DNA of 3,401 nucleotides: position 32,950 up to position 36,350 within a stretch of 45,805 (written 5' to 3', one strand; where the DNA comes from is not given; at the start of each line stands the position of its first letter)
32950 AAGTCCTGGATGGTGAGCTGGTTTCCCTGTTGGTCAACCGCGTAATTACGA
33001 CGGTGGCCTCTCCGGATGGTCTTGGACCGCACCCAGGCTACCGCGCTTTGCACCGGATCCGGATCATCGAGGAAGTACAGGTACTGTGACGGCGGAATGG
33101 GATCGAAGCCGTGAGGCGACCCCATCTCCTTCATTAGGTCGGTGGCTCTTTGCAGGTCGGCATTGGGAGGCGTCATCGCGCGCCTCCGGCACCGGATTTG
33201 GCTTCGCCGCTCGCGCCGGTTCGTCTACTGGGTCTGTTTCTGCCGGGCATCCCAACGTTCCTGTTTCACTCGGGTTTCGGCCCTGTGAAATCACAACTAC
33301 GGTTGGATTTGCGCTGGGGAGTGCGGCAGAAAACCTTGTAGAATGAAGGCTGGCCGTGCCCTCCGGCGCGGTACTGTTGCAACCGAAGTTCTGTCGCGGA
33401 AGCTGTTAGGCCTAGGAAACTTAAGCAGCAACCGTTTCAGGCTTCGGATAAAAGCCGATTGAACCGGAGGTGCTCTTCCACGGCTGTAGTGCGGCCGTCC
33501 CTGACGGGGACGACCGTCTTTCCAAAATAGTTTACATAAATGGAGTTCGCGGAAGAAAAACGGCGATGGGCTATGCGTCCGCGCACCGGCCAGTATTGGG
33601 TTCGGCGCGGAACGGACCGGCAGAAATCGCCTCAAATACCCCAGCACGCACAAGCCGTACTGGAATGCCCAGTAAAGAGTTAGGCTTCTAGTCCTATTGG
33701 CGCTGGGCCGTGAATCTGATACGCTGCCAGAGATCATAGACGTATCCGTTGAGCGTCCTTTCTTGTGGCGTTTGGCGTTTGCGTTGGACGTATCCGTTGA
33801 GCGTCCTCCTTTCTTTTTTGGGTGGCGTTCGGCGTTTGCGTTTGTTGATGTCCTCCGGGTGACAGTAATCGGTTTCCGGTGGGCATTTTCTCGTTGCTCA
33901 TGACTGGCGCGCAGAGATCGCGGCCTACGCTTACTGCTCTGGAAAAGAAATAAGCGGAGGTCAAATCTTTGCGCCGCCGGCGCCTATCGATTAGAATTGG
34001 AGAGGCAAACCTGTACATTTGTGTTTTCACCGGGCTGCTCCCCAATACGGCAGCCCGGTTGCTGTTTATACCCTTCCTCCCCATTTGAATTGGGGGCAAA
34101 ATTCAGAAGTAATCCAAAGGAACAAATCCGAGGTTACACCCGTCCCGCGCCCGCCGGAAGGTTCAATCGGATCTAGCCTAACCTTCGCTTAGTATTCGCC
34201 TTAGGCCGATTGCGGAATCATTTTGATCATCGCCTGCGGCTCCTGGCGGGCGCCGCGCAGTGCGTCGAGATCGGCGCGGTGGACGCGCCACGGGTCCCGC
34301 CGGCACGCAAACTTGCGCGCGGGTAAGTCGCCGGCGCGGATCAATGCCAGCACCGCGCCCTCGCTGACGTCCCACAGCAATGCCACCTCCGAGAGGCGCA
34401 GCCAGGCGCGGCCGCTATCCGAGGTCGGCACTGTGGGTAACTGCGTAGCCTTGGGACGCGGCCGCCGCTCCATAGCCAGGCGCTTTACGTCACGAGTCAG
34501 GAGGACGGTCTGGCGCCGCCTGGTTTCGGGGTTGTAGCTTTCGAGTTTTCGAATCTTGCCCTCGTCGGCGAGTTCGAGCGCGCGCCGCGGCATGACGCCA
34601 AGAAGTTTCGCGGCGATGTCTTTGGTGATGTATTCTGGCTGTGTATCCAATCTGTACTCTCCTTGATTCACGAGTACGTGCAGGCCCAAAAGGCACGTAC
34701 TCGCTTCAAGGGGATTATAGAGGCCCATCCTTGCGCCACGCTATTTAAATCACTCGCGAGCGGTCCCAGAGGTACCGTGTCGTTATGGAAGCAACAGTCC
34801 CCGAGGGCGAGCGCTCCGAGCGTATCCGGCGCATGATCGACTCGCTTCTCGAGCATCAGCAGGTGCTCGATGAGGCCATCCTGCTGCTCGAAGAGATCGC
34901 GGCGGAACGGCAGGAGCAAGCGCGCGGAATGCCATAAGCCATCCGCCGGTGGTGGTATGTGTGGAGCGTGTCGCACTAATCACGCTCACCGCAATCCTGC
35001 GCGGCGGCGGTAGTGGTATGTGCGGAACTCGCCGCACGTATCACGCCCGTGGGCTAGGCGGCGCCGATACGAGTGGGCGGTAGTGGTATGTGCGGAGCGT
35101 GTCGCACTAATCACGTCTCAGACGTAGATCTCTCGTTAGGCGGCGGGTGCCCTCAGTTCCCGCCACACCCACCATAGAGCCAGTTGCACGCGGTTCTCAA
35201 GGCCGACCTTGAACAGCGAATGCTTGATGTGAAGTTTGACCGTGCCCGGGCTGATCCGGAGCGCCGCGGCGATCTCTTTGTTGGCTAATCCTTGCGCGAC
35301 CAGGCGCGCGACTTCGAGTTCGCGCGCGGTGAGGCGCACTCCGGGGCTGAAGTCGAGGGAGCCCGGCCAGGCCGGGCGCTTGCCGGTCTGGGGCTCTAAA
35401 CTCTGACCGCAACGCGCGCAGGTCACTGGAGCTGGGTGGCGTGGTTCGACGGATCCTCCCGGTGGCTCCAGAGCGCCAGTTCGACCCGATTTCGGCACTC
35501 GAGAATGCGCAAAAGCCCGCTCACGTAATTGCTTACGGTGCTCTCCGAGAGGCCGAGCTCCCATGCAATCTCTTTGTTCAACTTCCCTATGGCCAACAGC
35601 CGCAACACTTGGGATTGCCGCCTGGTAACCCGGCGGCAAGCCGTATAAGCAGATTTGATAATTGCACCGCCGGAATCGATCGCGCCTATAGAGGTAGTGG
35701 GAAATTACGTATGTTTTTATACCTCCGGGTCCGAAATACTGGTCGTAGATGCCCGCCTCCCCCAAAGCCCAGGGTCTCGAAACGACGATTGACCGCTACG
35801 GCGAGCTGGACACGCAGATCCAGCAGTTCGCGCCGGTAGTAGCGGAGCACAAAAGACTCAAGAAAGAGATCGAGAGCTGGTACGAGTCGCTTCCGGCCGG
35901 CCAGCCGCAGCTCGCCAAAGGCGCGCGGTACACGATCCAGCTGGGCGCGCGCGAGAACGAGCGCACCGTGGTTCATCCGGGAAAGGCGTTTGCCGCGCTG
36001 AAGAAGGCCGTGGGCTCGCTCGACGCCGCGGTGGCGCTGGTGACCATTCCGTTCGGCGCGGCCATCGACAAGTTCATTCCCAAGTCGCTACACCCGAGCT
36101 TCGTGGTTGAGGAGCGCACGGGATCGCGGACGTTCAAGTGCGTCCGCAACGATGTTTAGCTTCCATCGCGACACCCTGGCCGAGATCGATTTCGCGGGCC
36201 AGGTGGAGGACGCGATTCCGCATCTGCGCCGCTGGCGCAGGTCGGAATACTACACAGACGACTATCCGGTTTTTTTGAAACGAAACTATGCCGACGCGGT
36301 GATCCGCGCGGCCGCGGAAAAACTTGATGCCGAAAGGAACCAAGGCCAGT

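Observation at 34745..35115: Three 38-nt stem-loop repeats with strand-specific G.U-compatible variation, downstream of a small divergent ORF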

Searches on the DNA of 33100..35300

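Call 79: search_rna_families(source=window, start=33100, end=35300, threshold=evalue, max_evalue=1)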
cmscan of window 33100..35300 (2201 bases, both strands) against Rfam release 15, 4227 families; matches with E-value up to 1: 1.
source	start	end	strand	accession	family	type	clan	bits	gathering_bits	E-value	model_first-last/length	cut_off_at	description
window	34661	34711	-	RF00709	mir-455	Gene; miRNA;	-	18.3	70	0.87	1-84/84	no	mir-455 microRNA precursor family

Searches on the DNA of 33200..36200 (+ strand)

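Call 13: search_dna_similar(query=window:33200-36200:+, collection=phages, mode=distant, max_rows=20)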
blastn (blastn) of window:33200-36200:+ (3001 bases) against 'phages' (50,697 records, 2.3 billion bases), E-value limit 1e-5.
No match.
